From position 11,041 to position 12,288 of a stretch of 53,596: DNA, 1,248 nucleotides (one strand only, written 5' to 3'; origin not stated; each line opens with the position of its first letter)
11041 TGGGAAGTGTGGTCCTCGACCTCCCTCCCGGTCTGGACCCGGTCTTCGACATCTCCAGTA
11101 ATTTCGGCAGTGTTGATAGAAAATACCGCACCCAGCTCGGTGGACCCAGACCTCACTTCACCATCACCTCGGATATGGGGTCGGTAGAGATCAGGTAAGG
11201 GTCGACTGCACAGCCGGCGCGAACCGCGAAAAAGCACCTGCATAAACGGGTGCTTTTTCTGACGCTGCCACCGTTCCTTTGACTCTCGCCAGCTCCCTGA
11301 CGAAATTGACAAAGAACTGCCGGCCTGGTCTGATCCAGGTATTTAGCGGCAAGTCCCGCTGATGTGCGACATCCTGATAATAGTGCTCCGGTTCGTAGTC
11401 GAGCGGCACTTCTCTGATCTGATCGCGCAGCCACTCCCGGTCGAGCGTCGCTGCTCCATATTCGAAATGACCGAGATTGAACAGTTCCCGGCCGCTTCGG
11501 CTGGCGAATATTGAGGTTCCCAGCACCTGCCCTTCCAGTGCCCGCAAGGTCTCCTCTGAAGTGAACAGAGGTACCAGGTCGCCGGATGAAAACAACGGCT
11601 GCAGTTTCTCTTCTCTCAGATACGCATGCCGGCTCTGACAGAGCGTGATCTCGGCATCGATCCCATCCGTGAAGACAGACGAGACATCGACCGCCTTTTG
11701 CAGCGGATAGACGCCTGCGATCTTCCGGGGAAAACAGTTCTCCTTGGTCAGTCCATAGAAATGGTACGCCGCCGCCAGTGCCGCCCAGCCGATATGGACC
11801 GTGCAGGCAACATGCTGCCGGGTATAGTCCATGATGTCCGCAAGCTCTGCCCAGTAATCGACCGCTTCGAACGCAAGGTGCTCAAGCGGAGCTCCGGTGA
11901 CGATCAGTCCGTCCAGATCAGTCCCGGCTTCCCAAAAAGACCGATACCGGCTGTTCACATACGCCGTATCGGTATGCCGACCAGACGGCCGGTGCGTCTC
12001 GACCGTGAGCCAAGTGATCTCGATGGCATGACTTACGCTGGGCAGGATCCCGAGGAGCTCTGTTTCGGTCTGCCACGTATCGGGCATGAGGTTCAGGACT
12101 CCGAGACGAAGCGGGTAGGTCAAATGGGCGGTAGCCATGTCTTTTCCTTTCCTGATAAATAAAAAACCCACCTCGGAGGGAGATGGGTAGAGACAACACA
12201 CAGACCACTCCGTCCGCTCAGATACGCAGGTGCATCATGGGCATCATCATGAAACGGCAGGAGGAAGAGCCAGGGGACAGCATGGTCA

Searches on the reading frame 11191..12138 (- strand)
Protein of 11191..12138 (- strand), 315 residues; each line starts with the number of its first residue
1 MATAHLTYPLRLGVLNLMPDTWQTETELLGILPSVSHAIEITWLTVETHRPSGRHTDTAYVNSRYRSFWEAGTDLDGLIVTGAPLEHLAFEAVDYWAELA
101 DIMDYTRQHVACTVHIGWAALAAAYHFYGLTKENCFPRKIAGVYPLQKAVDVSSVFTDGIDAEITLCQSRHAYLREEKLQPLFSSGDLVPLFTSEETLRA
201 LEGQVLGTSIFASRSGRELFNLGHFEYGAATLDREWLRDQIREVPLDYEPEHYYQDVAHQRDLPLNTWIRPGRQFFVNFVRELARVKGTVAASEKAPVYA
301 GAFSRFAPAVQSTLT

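Call 8: search_protein_families(library=pfam, proteins=[window:11191-12138:-])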
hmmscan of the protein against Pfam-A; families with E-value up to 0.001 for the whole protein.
window:11191-12138:- (315 aa): 1 family
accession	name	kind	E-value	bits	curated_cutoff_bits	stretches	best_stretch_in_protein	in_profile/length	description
PF04204.22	HTS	-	2.2e-60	204.6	27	1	6-280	31-288/298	Homoserine O-succinyltransferase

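Call 9: find_related_loci(query=window:11191-12138:-, collection=genome_contigs, flank=3000)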
Query window:11191-12138:- (315 aa) in genome_contigs; peptide patterns used: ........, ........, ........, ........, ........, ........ (x = any residue, [..] = any of these).
165 stretches matched a pattern; 33 encode a relative of the query (tblastn E <= 1e-3); 33 distinct loci.
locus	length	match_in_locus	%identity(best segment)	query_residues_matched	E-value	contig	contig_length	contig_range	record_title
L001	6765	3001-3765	37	9-280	2e-45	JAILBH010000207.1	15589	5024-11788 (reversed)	MAG: Treponema sp. isolate RUI554 k141_2207592_flag=0_multi=17.4414_len=15589, whole genome shotgun sequence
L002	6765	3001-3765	34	9-280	5e-42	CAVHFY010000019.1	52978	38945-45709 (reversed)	Lachnospiraceae bacterium isolate H07656-L1_cleanbin_000001 genome assembly, contig: Spades_H07656-L1_contig_157, whole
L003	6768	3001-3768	35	9-281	2e-41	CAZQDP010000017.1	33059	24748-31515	MAG TPA_asm: uncultured Eubacteriales bacterium isolate SRP272421_co3_741 genome assembly, contig: NODE_2276_length_3305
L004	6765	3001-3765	37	9-280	5e-41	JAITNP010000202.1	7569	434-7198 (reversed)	MAG: Treponema sp. isolate Po218_bin21 k119_809956, whole genome shotgun sequence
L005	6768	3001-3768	34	9-281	3e-41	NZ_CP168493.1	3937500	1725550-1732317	Psychrobacillus sp. L3 chromosome, complete genome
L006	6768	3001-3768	35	9-281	2e-40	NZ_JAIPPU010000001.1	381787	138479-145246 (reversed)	MAG: Acetobacterium wieringae isolate CSMB_175 NODE_1_length_381787_cov_40.040356, whole genome shotgun sequence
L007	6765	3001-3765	35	9-280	5e-40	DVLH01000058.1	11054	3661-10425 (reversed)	MAG TPA_asm: Candidatus Aphodomonas merdavium isolate ChiGjej2B2-35035 ChiGjej2B2M5__C138968_L11054_SRR6323342, whole ge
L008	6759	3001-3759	36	10-281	7e-40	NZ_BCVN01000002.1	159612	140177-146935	Pseudolactococcus raffinolactis NBRC 100932, whole genome shotgun sequence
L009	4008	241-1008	33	9-281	4e-39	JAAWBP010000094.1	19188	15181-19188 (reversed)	MAG: Oscillospiraceae bacterium isolate ABMPRH_77_0 k141_1005074, whole genome shotgun sequence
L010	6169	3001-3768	34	9-281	6e-39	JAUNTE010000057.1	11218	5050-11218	MAG: Oscillospiraceae bacterium isolate S5M_St_58 NODE_1732_length_11218_cov_7.166264, whole genome shotgun sequence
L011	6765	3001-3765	34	9-280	3e-38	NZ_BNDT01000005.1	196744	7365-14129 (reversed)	Lactococcus taiwanensis strain NBRC 109049 contig5, whole genome shotgun sequence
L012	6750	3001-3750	36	2-268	4e-38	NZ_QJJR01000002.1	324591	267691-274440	Streptohalobacillus salinus strain DSM 22440 Ga0244547_102, whole genome shotgun sequence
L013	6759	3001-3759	34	10-281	4e-38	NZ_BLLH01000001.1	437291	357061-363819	Pseudolactococcus insecticola strain Hs20B0-1 sequence01, whole genome shotgun sequence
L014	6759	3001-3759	35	10-281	8e-38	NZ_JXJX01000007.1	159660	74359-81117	Pseudolactococcus plantarum strain DSM 20686 Scaffold7, whole genome shotgun sequence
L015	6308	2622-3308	36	10-254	9e-38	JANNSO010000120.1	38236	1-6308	MAG: Spirochaetota bacterium isolate SOY_31_metabat_206 SOY_31_k141_2570939, whole genome shotgun sequence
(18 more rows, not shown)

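Call 10: find_homologous_proteins(query=window:11191-12138:-)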
Query window:11191-12138:- (315 aa): 166 proteins with E <= 0.001 among 3381 candidates; the best 120 are listed.
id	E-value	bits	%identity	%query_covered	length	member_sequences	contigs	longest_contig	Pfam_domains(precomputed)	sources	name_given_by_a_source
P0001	7.9e-213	724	100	100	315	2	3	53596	PF04204.23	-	-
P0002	5.3e-67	245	43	87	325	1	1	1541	PF04204.23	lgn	-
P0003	1.9e-61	226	41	86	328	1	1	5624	PF04204.23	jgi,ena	-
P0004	1.0e-60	224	39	91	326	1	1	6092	PF04204.23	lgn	-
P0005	1.6e-49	187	39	86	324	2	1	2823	PF04204.23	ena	-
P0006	4.2e-39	153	37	84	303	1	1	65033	PF04204.23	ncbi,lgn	-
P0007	1.6e-37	148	36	87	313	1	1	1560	PF04204.23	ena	-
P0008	1.9e-37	147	36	89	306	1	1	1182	PF04204.23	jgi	jgi:homoserine O-succinyltransferase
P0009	5.6e-37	146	38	79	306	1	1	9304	PF04204.23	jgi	jgi:homoserine O-succinyltransferase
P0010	1.5e-36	145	34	86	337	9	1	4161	PF04204.23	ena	-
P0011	1.9e-36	144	37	89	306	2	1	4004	PF04204.23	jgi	-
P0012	2.7e-36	144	36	88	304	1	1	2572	PF04204.23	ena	-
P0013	1.9e-35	141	37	86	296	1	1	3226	PF04204.23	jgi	jgi:homoserine O-succinyltransferase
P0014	2.0e-35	141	36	86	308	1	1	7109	PF04204.23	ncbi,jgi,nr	ncbi:MAG: homoserine O-succinyltransferase [Treponema sp.]|jgi:homoserine O-succinyltransferase|nr:h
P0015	2.1e-35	141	35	87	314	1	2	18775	PF04204.23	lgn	-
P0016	2.3e-35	141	33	86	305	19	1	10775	PF04204.23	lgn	-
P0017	3.0e-35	140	36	89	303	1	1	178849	PF04204.23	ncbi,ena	-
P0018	4.0e-35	140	34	89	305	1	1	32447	PF04204.23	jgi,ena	-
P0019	4.4e-35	140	36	88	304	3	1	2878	PF04204.23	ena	-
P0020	7.4e-35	139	35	92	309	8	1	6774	PF04204.23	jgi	jgi:homoserine O-succinyltransferase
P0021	1.3e-34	138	36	86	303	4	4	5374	PF04204.23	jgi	jgi:homoserine O-succinyltransferase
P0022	2.3e-34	137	33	86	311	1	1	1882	PF04204.23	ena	-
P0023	2.5e-34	137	36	88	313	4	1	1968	PF04204.23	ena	-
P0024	2.6e-34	137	33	87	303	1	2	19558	PF04204.23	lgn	-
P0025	4.8e-34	136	34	95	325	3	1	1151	PF04204.23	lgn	-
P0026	1.3e-33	135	33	86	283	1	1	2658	PF04204.23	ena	-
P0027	1.4e-33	135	34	89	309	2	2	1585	PF04204.23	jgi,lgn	jgi:homoserine O-succinyltransferase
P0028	1.8e-33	134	33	86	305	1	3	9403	PF04204.23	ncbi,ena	-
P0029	1.8e-33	134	33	86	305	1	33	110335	PF04204.23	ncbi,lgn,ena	-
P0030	2.0e-33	134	33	86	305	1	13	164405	PF04204.23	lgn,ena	-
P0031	2.0e-33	134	33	86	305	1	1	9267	PF04204.23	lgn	-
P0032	2.0e-33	134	33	86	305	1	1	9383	PF04204.23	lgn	-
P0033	2.1e-33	134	33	86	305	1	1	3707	PF04204.23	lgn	-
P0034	3.2e-33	134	35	87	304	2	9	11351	PF04204.23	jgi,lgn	-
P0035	4.5e-33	133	34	88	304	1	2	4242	PF04204.23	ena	-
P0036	4.5e-33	133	33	86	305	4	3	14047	PF04204.23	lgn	-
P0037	5.0e-33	133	38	76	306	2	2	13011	PF04204.23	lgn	-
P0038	7.8e-33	132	34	87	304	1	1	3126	PF04204.23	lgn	-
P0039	8.0e-33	132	33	86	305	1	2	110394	PF04204.23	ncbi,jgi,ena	jgi:homoserine O-succinyltransferase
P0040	1.1e-32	132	36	89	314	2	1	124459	PF04204.23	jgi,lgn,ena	-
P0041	1.1e-32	132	34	87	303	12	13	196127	PF04204.23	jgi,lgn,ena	jgi:homoserine O-succinyltransferase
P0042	3.2e-32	130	34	87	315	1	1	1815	PF04204.23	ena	-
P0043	4.0e-32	130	34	90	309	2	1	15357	PF04204.23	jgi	jgi:homoserine O-succinyltransferase/O-acetyltransferase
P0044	4.8e-32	130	35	87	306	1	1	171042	PF04204.23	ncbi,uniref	ncbi:homoserine O-succinyltransferase [Glaciecola sp. 1036]|uniref:homoserine O-succinyltransferase 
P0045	4.8e-32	130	34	87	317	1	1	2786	PF04204.23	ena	-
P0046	8.8e-32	129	34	88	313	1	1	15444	PF04204.23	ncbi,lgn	ncbi:MAG: homoserine O-succinyltransferase [Pseudomonadota bacterium]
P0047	9.7e-32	129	32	89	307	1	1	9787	PF04204.23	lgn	-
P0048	1.1e-31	129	35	88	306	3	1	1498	PF04204.23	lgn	-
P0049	1.2e-31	128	36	86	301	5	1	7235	PF04204.23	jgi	jgi:homoserine O-succinyltransferase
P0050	1.3e-31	128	36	77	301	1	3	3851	PF04204.23,PF00117.35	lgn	-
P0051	1.4e-31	128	34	86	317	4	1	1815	PF04204.23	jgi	jgi:homoserine O-succinyltransferase/O-acetyltransferase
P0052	1.7e-31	128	34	90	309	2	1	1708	PF04204.23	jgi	-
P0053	4.2e-31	127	33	87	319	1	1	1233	PF04204.23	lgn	-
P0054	5.3e-31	126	34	90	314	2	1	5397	PF04204.23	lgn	-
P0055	1.3e-30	125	35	86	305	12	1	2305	PF04204.23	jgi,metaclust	metaclust:\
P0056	1.5e-30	125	33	92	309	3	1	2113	PF04204.23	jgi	jgi:homoserine O-succinyltransferase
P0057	1.5e-30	125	36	81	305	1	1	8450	PF04204.23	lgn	-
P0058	1.5e-30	125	33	92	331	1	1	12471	PF04204.23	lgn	-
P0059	1.7e-30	125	34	90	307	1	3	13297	PF04204.23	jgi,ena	jgi:homoserine O-succinyltransferase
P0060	2.2e-30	124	34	87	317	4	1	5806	PF04204.23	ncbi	-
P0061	2.3e-30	124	33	87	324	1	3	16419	PF04204.23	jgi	jgi:homoserine O-succinyltransferase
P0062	2.4e-30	124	36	87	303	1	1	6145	PF04204.23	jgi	jgi:homoserine O-succinyltransferase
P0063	2.5e-30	124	34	79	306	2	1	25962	PF04204.23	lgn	-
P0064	2.8e-30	124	35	89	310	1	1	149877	PF04204.23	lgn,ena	-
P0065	4.0e-30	123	35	87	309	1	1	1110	PF04204.23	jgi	jgi:homoserine O-succinyltransferase/O-acetyltransferase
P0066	4.8e-30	123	34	87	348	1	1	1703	PF04204.23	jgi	-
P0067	5.0e-30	123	35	86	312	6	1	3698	PF04204.23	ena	-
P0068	5.0e-30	123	34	73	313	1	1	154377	PF04204.23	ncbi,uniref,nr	ncbi:homoserine O-succinyltransferase [Paraferrimonas sp. SM1919]|uniref:homoserine O-acetyltransfer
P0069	5.1e-30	123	34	87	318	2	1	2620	PF04204.23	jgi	jgi:homoserine O-succinyltransferase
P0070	5.7e-30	123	33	77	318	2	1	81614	PF04204.23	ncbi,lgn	-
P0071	7.1e-30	123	37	88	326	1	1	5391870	PF04204.23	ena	-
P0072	7.5e-30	123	34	91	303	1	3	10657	PF04204.23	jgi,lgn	jgi:homoserine O-succinyltransferase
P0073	1.4e-29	122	33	86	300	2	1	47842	PF04204.23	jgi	jgi:homoserine O-succinyltransferase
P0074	1.6e-29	121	36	88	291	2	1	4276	PF04204.23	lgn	-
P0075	1.7e-29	121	32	87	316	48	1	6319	PF04204.23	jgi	jgi:homoserine O-succinyltransferase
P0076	3.6e-29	120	33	87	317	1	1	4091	PF04204.23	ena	-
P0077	3.8e-29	120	34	87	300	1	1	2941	PF04204.23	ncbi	-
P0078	4.7e-29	120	32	87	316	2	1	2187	PF04204.23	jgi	jgi:homoserine O-succinyltransferase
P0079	5.2e-29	120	33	93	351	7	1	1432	PF04204.23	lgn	-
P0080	5.7e-29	120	34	87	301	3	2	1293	PF04204.23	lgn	-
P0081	5.8e-29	120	34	88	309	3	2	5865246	PF04204.23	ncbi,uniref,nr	ncbi:MAG TPA: homoserine O-succinyltransferase [Hypericibacter adhaerens]|uniref:Homoserine O-acetyl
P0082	7.4e-29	119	33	87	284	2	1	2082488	PF04204.23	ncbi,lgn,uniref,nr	ncbi:homoserine O-acetyltransferase/O-succinyltransferase family protein [Macrococcus bovicus]|unire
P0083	7.9e-29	119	32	87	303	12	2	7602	PF04204.23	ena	-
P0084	8.7e-29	119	34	73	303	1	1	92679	PF04204.23,PF00117.35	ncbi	-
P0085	1.1e-28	119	33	87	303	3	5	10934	PF04204.23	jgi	jgi:homoserine O-succinyltransferase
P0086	1.6e-28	118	33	88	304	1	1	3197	PF04204.23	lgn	-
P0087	1.8e-28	118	33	86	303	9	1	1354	PF04204.23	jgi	-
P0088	1.8e-28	118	36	88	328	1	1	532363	PF04204.23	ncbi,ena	-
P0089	2.0e-28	118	31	87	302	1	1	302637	PF04204.23,PF00117.35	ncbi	-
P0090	2.3e-28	118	32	87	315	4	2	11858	PF04204.23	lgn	-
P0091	2.8e-28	117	35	88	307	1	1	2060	PF04204.23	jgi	jgi:homoserine O-succinyltransferase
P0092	3.6e-28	117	35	86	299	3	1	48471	PF04204.23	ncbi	-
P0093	4.0e-28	117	32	87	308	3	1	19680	PF04204.23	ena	-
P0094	4.9e-28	117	34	85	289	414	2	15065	PF04204.23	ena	-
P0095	5.6e-28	116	32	86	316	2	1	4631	PF04204.23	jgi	-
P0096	6.8e-28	116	33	87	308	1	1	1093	PF04204.23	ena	-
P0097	7.2e-28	116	33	87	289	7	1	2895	PF04204.23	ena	-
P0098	7.5e-28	116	32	87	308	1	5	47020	PF04204.23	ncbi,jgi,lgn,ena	-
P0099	7.8e-28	116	32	87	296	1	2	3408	PF04204.23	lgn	-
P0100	9.6e-28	116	34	86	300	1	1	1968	PF04204.23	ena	-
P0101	9.7e-28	116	31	87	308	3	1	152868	PF04204.23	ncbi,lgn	-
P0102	1.0e-27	116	34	87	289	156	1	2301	PF04204.23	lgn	-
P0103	1.1e-27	115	33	90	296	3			PF04204.23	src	-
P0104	1.4e-27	115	32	87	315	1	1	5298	PF04204.23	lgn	-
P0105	2.2e-27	114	32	87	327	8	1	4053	PF04204.23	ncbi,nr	ncbi:MAG: homoserine O-succinyltransferase [Alphaproteobacteria bacterium]|nr:homoserine O-succinylt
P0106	2.4e-27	114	32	87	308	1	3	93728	PF04204.23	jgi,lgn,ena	-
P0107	2.5e-27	114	32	87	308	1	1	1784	PF04204.23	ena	-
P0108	2.8e-27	114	33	87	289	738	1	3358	PF04204.23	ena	-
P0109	3.2e-27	114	31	86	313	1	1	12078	PF04204.23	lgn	-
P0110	4.0e-27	114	35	87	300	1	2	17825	PF04204.23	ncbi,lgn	ncbi:MAG: homoserine O-succinyltransferase [Rhodovibrionaceae bacterium]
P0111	4.4e-27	113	32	87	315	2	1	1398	PF04204.23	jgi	jgi:homoserine O-succinyltransferase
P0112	6.6e-27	113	32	87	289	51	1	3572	PF04204.23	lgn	-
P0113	7.1e-27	113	32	93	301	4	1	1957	PF04204.23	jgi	jgi:homoserine O-succinyltransferase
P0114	9.0e-27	112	33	86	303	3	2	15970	PF04204.23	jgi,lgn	jgi:homoserine O-succinyltransferase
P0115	1.0e-26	112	34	86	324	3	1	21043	PF04204.23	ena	-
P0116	1.0e-26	112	35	87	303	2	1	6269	PF04204.23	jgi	-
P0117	1.1e-26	112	33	91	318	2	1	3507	PF04204.23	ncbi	-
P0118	1.1e-26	112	33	89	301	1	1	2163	PF04204.23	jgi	jgi:homoserine O-succinyltransferase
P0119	1.3e-26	112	35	87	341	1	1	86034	PF04204.23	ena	-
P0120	1.4e-26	112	34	86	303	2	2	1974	PF04204.23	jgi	jgi:homoserine O-succinyltransferase/O-acetyltransferase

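Call 11: find_encoding_contigs(protein=P0001, flank=3000)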
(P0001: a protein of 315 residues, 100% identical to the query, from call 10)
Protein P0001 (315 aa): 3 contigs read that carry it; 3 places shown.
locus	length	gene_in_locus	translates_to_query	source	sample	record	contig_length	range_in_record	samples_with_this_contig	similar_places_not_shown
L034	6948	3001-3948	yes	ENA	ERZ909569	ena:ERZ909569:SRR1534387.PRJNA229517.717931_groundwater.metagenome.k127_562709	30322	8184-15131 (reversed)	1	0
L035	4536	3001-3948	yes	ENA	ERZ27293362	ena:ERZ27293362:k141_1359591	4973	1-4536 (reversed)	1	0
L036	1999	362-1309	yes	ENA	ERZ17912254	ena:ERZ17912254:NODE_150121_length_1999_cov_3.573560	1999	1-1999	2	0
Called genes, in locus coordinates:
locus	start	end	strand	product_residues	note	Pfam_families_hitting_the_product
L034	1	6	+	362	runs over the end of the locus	-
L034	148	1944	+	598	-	PF12704:MacB_PCD (faint), PF02687:FtsX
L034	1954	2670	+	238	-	PF02463:SMC_N, PF00005:ABC_tran, PF13304:AAA_21 (faint)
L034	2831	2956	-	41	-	-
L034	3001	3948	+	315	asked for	PF04204:HTS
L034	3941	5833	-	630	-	PF22564:HAAS, PF04024:PspC, PF13349:DUF4097 (faint)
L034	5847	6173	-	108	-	PF03551:PadR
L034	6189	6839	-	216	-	PF02517:Rce1-like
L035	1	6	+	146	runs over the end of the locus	?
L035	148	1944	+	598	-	PF12704:MacB_PCD (faint), PF02687:FtsX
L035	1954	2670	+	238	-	PF02463:SMC_N, PF00005:ABC_tran, PF13304:AAA_21 (faint)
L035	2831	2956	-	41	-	-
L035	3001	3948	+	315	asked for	PF04204:HTS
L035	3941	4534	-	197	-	?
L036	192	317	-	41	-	-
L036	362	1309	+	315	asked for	PF04204:HTS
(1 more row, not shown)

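Call 12: find_encoding_contigs(protein=P0003, flank=3000)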
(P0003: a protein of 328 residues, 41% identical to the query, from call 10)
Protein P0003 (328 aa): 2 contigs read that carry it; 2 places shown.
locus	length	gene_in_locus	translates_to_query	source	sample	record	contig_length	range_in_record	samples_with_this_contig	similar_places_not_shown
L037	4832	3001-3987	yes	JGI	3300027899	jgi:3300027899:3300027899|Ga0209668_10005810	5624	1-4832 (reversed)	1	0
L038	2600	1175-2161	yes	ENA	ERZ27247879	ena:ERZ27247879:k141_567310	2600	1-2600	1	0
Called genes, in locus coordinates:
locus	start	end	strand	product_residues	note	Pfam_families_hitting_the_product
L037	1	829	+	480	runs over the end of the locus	PF08245:Mur_ligase_M, PF27239:FOL3_C, PF02875:Mur_ligase_C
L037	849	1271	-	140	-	PF01850:PIN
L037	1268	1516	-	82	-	PF20605:Antitox_RHH (weak)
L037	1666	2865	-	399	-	PF00155:Aminotran_1_2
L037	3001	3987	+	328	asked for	PF04204:HTS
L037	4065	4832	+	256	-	?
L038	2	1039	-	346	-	?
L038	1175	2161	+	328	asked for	PF04204:HTS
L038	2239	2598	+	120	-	?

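Call 13: find_encoding_contigs(protein=P0004, flank=3000)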
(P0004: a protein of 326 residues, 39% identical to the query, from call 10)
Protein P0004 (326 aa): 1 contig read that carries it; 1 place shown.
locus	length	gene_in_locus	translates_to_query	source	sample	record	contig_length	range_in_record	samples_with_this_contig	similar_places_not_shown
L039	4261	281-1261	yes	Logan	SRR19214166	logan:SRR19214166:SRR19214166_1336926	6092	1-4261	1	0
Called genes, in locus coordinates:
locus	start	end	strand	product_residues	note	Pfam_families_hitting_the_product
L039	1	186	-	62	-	?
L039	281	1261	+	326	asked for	PF04204:HTS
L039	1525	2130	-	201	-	PF00753:Lactamase_B, PF23023:Anti-Pycsar_Apyc1 (faint)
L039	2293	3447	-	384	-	PF00202:Aminotran_3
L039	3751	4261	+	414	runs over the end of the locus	PF08529:NusA_N, PF13184:KH_NusA_1st, PF26594:KH_NusA_2nd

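Call 39: find_encoding_contigs(protein=P0002, flank=3000)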
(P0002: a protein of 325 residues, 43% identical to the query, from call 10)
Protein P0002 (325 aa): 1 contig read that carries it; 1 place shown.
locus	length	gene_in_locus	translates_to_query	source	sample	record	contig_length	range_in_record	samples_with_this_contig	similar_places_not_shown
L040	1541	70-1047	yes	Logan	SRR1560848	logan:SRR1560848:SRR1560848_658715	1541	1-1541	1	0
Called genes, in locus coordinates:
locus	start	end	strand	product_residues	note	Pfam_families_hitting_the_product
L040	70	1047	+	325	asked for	PF04204:HTS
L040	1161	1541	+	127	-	?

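Call 40: find_encoding_contigs(protein=P0005, flank=3000)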
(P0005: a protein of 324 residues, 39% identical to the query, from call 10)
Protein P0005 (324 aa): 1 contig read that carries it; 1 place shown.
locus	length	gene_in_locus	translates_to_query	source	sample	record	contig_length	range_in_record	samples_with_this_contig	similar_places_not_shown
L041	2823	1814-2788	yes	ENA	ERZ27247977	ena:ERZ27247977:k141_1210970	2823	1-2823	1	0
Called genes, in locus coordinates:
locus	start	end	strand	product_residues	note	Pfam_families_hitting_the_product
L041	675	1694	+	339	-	PF04055:Radical_SAM, PF08608:Wyosine_form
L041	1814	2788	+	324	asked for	PF04204:HTS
